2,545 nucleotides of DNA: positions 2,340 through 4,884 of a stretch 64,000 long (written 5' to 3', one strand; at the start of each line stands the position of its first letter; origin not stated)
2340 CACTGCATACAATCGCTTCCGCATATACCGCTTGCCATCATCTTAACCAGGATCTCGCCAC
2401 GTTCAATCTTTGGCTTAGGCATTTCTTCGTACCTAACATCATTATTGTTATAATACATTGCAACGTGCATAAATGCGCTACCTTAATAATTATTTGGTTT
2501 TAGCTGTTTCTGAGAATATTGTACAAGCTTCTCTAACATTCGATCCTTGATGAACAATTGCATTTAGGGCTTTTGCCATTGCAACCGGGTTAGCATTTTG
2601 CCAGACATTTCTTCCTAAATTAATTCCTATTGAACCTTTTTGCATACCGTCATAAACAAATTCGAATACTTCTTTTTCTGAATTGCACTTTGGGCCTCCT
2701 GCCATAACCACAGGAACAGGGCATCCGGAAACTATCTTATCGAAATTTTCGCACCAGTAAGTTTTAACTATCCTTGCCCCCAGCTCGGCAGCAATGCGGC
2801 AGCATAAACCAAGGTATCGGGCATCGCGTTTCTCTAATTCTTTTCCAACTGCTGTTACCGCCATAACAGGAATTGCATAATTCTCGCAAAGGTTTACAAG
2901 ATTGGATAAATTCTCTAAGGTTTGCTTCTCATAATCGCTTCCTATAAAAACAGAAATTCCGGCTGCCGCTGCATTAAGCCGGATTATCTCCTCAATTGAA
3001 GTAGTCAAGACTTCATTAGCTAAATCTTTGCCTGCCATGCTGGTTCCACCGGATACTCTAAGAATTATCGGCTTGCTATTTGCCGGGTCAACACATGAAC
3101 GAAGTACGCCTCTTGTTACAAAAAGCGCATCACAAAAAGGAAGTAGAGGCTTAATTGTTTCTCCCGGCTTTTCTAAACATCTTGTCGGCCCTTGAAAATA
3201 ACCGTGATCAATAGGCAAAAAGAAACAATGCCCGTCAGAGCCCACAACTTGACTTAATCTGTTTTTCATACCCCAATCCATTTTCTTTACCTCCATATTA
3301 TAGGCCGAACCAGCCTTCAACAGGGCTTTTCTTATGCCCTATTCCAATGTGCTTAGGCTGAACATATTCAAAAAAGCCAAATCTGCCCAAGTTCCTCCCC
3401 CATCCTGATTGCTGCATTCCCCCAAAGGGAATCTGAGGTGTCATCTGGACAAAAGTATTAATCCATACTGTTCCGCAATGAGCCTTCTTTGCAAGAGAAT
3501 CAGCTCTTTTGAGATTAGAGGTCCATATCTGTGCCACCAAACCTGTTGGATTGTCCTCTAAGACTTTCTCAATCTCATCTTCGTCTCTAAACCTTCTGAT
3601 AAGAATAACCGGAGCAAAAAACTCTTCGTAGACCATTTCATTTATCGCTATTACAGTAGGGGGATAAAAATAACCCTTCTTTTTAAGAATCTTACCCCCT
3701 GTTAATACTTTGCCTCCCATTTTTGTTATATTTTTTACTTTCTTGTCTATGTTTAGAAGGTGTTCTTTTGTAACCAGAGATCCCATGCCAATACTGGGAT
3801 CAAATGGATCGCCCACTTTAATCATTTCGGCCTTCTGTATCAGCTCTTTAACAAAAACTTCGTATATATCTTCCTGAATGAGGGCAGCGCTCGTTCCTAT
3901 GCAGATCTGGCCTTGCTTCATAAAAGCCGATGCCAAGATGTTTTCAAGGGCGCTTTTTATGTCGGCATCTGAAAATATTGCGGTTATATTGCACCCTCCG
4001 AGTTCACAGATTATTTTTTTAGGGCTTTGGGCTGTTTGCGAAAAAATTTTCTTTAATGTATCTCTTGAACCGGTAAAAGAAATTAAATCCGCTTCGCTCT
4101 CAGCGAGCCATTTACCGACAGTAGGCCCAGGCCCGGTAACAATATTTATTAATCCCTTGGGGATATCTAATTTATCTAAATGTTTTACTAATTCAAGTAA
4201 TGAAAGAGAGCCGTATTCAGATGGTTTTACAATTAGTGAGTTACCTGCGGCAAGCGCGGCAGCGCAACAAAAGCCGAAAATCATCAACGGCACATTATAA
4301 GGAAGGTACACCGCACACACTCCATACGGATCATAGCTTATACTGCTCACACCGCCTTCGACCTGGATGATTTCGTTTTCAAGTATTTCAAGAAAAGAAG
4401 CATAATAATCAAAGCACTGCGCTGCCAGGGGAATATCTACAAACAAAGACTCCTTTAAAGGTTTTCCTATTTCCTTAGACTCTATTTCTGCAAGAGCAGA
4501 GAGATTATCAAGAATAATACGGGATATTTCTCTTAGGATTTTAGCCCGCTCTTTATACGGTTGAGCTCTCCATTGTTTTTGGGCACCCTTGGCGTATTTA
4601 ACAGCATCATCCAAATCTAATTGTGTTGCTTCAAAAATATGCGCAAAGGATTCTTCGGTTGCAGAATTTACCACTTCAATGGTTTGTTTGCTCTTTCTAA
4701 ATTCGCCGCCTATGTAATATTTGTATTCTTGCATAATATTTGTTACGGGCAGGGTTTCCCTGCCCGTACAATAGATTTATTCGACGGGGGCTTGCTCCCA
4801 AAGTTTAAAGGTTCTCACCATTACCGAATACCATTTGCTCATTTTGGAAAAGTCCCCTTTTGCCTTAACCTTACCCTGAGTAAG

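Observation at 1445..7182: Unusual sugar-phosphate block: candidate non-canonical salvage route for 5-deoxy/5-methylthio-pentoses (radical-SAM by-products)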

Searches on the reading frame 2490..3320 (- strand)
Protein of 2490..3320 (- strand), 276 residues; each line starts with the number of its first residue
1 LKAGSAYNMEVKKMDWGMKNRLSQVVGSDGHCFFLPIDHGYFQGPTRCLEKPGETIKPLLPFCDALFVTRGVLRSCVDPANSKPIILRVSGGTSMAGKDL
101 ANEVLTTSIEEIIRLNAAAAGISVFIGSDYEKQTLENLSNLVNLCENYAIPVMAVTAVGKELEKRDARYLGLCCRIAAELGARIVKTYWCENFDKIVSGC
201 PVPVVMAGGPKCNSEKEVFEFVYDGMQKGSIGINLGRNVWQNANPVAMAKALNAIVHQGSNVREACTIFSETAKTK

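Call 4: search_protein_families(library=pfam, proteins=[window:2490-3320:-], max_evalue=0.01)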
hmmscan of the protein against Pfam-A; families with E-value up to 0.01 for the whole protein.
window:2490-3320:- (276 aa): 2 families
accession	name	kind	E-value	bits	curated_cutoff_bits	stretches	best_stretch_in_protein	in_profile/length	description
PF01791.15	DeoC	-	1.9e-25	90.3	23.8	1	34-241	3-228/229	DeoC/LacD family aldolase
PF05690.20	ThiG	-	0.0078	16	23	0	191-268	165-236/247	Thiazole biosynthesis protein ThiG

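Call 5: search_protein_families(library=ncbifam, proteins=[window:2490-3320:-], max_evalue=0.01)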
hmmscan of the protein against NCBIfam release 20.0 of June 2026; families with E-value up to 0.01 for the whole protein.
window:2490-3320:- (276 aa): 9 families
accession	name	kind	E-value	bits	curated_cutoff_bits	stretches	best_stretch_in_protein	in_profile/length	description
NF006081.0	PRK08227.1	equivalog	1.5e-104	349.4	297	1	11-272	29-289/291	3-hydroxy-5-phosphonooxypentane-2,4-dione thiolase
NF005556.0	PRK07226.1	subfamily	1.5e-56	191.8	241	1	14-269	2-264/267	2-amino-3,7-dideoxy-D-threo-hept-6-ulosonate synthase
TIGR01949.1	ADH_synth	equivalog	2.7e-53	181.3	299.45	1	17-265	2-253/255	2-amino-3,7-dideoxy-D-threo-hept-6-ulosonate synthase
NF040816.1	Fbpase1_Arch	equivalog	3.2e-34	118.6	430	1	16-266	6-267/271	class I fructose-bisphosphate aldolase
NF041223.1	BagB_FevI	exception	1.4e-29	103.1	500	1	16-258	7-256/257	bagremycin/ferroverdin biosynthesis DhnA-type aldolase BagB/FevI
NF006704.0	PRK09250.1-1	equivalog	7.1e-15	54.7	277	1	26-187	34-208/308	class I fructose-bisphosphate aldolase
NF005321.0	PRK06852.1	equivalog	5.1e-11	42.2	420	1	109-271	131-306/308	aldolase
NF001273.0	PRK00230.1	equivalog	0.0013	18.2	193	0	79-136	106-165/233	orotidine-5'-phosphate decarboxylase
NF006706.0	PRK09250.1-3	equivalog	0.0084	15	664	0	63-192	106-243/350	class I fructose-bisphosphate aldolase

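Call 11: find_homologous_proteins(query=window:2490-3320:-, max_evalue=1e-20)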
Query window:2490-3320:- (276 aa): 8000 proteins with E <= 1e-20 among 8000 candidates; the best 120 are listed.
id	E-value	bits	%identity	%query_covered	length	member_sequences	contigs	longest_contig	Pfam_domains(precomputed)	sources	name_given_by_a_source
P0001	6.4e-176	601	100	95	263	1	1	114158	PF01791.16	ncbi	ncbi:MAG: 3-hydroxy-5-phosphonooxypentane-2,4-dione thiolase [Candidatus Omnitrophota bacterium]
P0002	8.2e-149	512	86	95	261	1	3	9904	PF01791.16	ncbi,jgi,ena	-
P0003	1.5e-147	508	84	93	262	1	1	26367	PF01791.16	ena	-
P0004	1.5e-147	508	83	95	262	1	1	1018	PF01791.16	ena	-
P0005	1.1e-146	505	83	95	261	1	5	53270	PF01791.16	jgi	-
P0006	2.3e-146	504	83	93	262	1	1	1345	PF01791.16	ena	-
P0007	4.6e-146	503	82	95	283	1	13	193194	PF01791.16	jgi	-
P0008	1.1e-145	502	80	95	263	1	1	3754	PF01791.16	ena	-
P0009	2.3e-145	501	82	94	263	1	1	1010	PF01791.16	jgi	-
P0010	4.0e-145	500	82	93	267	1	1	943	PF01791.16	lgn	-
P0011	4.3e-145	500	82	95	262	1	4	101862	PF01791.16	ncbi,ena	-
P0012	5.1e-145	500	81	95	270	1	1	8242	PF01791.16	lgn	-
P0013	6.1e-145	500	83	93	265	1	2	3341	PF01791.16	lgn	-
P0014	7.4e-145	499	83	94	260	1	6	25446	PF01791.16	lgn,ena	-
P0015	1.3e-144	499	80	95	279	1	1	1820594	PF01791.16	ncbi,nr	ncbi:MAG: 3-hydroxy-5-phosphonooxypentane-2,4-dione thiolase [Candidatus Omnitrophota bacterium]|nr:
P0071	6.9e-142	490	79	95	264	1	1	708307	PF01791.16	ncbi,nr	ncbi:MAG: 3-hydroxy-5-phosphonooxypentane-2,4-dione thiolase [PVC group bacterium]|nr:3-hydroxy-5-ph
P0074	8.2e-142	489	80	95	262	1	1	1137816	PF01791.16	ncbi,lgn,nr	ncbi:MAG: 3-hydroxy-5-phosphonooxypentane-2,4-dione thiolase [Candidatus Omnitrophota bacterium]|nr:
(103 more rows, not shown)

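Call 12: find_encoding_contigs(protein=P0015, flank=10000, max_places=3)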
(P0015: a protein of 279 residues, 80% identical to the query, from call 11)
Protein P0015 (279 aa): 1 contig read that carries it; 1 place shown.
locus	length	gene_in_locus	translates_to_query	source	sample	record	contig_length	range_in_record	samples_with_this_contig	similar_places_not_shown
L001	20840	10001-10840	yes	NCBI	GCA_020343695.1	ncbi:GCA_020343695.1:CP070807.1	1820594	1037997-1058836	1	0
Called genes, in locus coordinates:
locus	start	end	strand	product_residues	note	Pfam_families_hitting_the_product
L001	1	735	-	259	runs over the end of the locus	PF01522:Polysacc_deac_1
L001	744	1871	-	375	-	PF13439:Glyco_transf_4, PF13579:Glyco_trans_4_4, PF20706:GT4-conflict, PF00534:Glycos_transf_1, PF13692:Glyco_trans_1_4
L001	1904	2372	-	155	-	PF01075:Glyco_transf_9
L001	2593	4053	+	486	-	PF02310:B12-binding, PF04055:Radical_SAM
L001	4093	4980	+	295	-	PF04909:Amidohydro_2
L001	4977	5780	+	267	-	PF01063:Aminotran_4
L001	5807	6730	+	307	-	PF01008:IF-2B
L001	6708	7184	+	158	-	-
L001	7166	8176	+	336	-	PF00596:Aldolase_II, PF02036:SCP2 (faint)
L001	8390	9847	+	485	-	PF00171:Aldedh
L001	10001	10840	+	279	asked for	PF01791:DeoC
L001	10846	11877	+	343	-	PF08240:ADH_N, PF00107:ADH_zinc_N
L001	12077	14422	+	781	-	PF03176:MMPL, PF02460:Patched (weak), PF12349:Sterol-sensing, PF03176:MMPL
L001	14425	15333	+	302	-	PF07044:DUF1329 (weak), PF17131:TP_0789-like, PF07044:DUF1329 (weak)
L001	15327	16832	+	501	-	PF06980:DUF1302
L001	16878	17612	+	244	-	PF02596:DUF169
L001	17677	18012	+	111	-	PF00829:Ribosomal_L21p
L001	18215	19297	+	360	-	PF00696:AA_kinase, PF01472:PUA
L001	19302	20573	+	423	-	PF00171:Aldedh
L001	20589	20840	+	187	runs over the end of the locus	PF01467:CTP_transf_like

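Call 13: find_encoding_contigs(protein=P0074, flank=10000, max_places=3)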
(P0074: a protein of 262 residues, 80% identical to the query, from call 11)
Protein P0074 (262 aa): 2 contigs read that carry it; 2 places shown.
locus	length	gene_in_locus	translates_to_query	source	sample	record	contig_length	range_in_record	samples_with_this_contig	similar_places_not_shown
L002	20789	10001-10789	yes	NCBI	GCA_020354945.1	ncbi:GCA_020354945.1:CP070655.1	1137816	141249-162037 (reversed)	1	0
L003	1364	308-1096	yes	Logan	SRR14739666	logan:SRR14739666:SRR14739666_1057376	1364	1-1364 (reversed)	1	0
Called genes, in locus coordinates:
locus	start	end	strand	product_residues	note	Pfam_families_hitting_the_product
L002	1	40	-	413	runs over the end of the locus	PF06689:zf-C4_ClpX, PF07724:AAA_2, PF00004:AAA, PF07728:AAA_5 (faint), PF10431:ClpB_D2-small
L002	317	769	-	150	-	PF04026:SpoVG, PF13240:Zn_Ribbon_1 (weak)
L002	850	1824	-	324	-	PF00288:GHMP_kinases_N, PF08544:GHMP_kinases_C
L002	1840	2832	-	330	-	PF02779:Transket_pyr, PF02780:Transketolase_C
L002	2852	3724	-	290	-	-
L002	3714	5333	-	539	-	PF06068:TIP49 (weak), PF00004:AAA, PF07728:AAA_5 (weak), PF17862:AAA_lid_3 (weak), PF01434:Peptidase_M41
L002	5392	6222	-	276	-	PF13292:DXP_synthase_N, PF00456:Transketolase_N, PF00676:E1_dh (weak)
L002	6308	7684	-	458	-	-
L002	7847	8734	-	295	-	PF01634:HisG, PF08029:HisG_C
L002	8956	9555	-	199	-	PF00596:Aldolase_II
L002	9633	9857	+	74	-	-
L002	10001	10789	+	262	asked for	PF01791:DeoC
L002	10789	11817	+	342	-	PF08240:ADH_N, PF00107:ADH_zinc_N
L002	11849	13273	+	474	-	PF13623:SurA_N_2, PF13624:SurA_N_3, PF00639:Rotamase (faint), PF13145:Rotamase_2, PF13616:Rotamase_3 (weak)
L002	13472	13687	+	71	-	-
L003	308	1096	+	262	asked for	PF01791:DeoC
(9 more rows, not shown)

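Call 14: find_encoding_contigs(protein=P0071, flank=10000, max_places=3)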
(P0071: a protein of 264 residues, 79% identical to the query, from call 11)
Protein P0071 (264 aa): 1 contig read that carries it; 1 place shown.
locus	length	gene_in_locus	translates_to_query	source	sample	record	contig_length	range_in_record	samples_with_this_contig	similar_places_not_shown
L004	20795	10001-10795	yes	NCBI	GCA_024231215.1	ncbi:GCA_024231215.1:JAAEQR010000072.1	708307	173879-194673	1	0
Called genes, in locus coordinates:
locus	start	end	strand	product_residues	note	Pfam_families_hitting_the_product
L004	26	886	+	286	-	PF00318:Ribosomal_S2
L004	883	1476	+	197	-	PF00889:EF_TS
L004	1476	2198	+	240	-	PF00696:AA_kinase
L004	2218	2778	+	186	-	PF01765:RRF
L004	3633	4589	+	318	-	PF01734:Patatin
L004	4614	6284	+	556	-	PF05170:AsmA (faint)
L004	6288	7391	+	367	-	PF01979:Amidohydro_1, PF07969:Amidohydro_3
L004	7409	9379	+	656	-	PF13230:GATase_4 (weak), PF13522:GATase_6, PF13537:GATase_7, PF01380:SIS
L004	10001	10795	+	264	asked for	PF01791:DeoC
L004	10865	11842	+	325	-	PF16884:ADH_N_2 (faint), PF08240:ADH_N, PF01262:AlaDh_PNT_C (weak), PF16912:Glu_dehyd_C (weak), PF00107:ADH_zinc_N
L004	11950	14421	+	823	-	PF00702:Hydrolase, PF13419:HAD_2 (weak)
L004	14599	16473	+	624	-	PF17297:PEPCK_N, PF00821:PEPCK_GTP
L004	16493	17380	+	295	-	PF01259:SAICAR_synt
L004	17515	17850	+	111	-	-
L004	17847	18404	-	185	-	PF02545:Maf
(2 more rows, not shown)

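Call 29: search_solved_structures(query=window:2490-3320:-, max_evalue=1e-10, show_alignments=2)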
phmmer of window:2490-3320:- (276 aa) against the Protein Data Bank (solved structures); distinct sequences matched with E-value up to 1e-10: 7.
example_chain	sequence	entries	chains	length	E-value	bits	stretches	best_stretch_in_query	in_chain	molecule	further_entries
3gkf_O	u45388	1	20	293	6.3e-71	242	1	14-268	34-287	Aldolase lsrF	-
3glc_A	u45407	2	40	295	6.4e-71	242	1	14-268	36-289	Aldolase lsrF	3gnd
4p2v_A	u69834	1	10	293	4.3e-70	239.3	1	14-268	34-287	Uncharacterized aldolase LsrF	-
2qjg_A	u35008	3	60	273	2.2e-40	141.9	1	21-266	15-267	Putative aldolase MJ0400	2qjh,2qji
1w8s_A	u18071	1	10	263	3.6e-25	92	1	24-265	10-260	FRUCTOSE-BISPHOSPHATE ALDOLASE CLASS I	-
1ojx_A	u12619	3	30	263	4e-25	91.8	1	24-265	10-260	FRUCTOSE-BISPHOSPHATE ALDOLASE CLASS I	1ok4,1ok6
2yce_A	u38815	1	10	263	1e-24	90.5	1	24-265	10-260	FRUCTOSE-BISPHOSPHATE ALDOLASE CLASS 1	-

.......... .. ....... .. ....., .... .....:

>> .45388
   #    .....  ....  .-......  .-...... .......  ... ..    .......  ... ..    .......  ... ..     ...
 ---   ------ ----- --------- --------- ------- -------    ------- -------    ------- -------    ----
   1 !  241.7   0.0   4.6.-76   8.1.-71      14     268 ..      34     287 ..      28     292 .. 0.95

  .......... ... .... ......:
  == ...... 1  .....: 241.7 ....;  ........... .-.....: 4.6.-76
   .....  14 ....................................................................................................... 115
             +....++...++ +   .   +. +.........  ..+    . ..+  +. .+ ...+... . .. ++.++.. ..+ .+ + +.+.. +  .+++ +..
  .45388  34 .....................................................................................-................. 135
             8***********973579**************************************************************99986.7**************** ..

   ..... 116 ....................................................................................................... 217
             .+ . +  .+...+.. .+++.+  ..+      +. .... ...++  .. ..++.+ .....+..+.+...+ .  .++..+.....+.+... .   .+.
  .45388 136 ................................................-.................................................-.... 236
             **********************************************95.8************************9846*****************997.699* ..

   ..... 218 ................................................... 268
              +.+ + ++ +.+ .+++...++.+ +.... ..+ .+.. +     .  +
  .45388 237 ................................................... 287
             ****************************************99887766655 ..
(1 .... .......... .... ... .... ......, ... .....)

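Call 30: find_related_loci(query=window:2490-3320:-, collection=metagenome_contigs, flank=10000)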
Query window:2490-3320:- (276 aa) in metagenome_contigs; peptide patterns used: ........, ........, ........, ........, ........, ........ (x = any residue, [..] = any of these).
600 stretches matched a pattern (row limit reached: there are more); 499 encode a relative of the query (tblastn E <= 1e-3); the best 80 are kept; 80 distinct loci.
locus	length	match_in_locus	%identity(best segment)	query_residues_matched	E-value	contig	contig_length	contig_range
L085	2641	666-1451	86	13-276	4e-164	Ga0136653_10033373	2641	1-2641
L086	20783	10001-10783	82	13-272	2e-149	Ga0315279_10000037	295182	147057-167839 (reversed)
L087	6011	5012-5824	78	7-276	2e-149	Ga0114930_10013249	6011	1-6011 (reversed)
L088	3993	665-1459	80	12-276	6e-153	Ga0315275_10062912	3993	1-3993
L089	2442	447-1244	80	10-274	4e-157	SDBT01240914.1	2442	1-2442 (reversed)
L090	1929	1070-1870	77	12-276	5e-158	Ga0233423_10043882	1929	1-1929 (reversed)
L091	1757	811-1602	77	13-276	2e-158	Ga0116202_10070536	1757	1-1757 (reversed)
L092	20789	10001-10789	78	14-276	1e-145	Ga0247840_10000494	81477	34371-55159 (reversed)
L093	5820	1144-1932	76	14-276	1e-145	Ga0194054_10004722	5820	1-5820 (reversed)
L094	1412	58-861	78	10-276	3e-158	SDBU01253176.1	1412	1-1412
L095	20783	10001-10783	80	13-272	1e-144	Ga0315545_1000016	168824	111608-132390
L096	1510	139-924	76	10-271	2e-157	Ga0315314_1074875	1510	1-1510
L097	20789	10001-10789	76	14-276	3e-144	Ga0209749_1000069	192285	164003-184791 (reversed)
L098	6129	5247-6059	75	7-276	9e-145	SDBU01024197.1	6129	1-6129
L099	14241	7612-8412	75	10-276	5e-144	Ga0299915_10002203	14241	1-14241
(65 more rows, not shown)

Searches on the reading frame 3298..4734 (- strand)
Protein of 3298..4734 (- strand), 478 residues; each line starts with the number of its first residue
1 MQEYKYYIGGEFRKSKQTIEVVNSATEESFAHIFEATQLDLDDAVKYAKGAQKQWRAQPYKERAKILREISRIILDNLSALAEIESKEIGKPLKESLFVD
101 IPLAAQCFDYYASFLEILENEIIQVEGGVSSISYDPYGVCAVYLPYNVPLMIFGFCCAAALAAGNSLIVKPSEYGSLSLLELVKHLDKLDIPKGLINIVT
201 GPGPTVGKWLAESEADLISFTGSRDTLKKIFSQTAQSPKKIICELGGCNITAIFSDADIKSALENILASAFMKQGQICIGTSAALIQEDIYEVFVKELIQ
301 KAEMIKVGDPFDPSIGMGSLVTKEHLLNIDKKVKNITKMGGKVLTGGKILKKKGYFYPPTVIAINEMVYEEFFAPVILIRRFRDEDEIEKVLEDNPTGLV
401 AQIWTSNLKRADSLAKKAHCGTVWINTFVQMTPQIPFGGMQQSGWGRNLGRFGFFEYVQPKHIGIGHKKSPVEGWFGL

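Call 4: search_protein_families(library=pfam, proteins=[window:3298-4734:-], max_evalue=0.01)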
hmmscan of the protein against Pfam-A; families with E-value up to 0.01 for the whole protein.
window:3298-4734:- (478 aa): 2 families
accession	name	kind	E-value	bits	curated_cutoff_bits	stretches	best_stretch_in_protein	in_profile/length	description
PF00171.27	Aldedh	-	1.6e-129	432.9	23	1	14-463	3-461/461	Aldehyde dehydrogenase family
PF05893.19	LuxC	-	0.0006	19.2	21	1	130-242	82-196/401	Acyl-CoA reductase (LuxC)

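Call 5: search_protein_families(library=ncbifam, proteins=[window:3298-4734:-], max_evalue=0.01)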
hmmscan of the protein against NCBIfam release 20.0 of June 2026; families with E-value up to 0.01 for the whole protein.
window:3298-4734:- (478 aa): 44 families (the best 25 are shown)
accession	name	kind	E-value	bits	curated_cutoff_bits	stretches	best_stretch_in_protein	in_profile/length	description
TIGR01804.1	BADH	equivalog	1.8e-110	369.6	668.6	1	7-460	1-466/467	betaine-aldehyde dehydrogenase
NF010000.0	PRK13473.1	subfamily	2.4e-107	359.5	615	1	4-466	3-473/475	aminobutyraldehyde dehydrogenase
NF009725.0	PRK13252.1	equivalog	1.3e-100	337.1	593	1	2-466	5-480/488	betaine-aldehyde dehydrogenase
NF045736.1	PaDhStyDRhodo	equivalog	1.2e-95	320.9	800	1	5-459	4-471/479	phenylacetaldehyde dehydrogenase StyD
TIGR02299.1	HpaE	equivalog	1.4e-92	310.8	638.35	1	5-473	2-484/488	5-carboxymethyl-2-hydroxymuconate semialdehyde dehydrogenase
TIGR03216.1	OH_muco_semi_DH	equivalog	5e-87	292.5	693.25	1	5-458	2-472/481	2-hydroxymuconic semialdehyde dehydrogenase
NF007497.0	PRK10090.1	equivalog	2.6e-85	287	500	1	2-461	5-473/480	aldehyde dehydrogenase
NF006916.0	PRK09407.1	equivalog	3.2e-85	286.7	521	1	14-464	31-491/526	succinic semialdehyde dehydrogenase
NF040648.1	lactal_redase_Meth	equivalog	5.8e-85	286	650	1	7-461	2-458/463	lactaldehyde dehydrogenase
NF050026.1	AcaldDHExaC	equivalog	2.6e-83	280.3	900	1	2-471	14-499/503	acetaldehyde dehydrogenase ExaC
TIGR03374.1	ABALDH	equivalog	8.6e-82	275.4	909.3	1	17-464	16-470/472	aminobutyraldehyde dehydrogenase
TIGR01780.1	SSADH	subfamily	1e-81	275.1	646.35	1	21-459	1-446/448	succinate-semialdehyde dehydrogenase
NF045735.1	PaDhStyDPseudo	equivalog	7.7e-79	265.6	850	1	7-465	6-481/483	phenylacetaldehyde dehydrogenase StyD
NF007352.0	PRK09847.1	equivalog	3.7e-76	256.6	850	1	3-449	19-475/495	aldehyde dehydrogenase PuuC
NF052305.1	DioxValDhHalo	equivalog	3.3e-75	253.8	750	1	2-443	3-457/483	2,5-dioxovalerate dehydrogenase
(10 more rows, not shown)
